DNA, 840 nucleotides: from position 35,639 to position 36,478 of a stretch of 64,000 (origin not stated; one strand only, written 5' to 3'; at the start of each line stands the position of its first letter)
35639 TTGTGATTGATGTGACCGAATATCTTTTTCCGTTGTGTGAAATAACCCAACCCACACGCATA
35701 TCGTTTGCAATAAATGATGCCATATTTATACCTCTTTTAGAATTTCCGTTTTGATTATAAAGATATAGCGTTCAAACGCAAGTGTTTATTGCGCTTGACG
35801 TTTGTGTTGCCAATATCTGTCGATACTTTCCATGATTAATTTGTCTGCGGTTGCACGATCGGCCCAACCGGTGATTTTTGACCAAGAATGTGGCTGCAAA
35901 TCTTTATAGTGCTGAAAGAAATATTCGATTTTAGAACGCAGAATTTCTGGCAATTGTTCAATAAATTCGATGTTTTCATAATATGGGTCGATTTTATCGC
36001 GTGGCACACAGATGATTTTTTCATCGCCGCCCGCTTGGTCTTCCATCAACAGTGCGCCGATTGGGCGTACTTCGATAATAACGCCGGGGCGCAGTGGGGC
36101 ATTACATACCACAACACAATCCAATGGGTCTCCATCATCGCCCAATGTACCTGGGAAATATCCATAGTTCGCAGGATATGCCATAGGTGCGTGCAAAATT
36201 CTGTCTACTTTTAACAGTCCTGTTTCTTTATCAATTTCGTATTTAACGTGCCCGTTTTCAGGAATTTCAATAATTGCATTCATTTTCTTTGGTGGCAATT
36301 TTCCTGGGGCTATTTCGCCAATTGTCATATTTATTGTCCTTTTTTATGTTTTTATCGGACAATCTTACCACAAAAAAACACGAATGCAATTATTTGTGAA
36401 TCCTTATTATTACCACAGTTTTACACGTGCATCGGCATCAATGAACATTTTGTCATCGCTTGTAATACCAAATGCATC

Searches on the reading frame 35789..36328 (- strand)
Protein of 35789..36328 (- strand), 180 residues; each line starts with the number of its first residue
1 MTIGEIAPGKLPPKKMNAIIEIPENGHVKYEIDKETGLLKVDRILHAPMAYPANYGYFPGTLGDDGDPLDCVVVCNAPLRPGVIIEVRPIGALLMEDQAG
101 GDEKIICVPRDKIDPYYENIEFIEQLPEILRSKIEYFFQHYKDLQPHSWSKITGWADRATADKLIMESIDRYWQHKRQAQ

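Call 91: search_protein_families(library=pfam, proteins=[window:35789-36328:-], max_evalue=0.000001)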
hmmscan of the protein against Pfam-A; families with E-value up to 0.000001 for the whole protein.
window:35789-36328:- (180 aa): 1 family
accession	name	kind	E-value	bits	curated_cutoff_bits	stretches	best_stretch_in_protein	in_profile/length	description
PF00719.24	Pyrophosphatase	-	1.1e-55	188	23.5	1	18-172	1-152/153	Inorganic pyrophosphatase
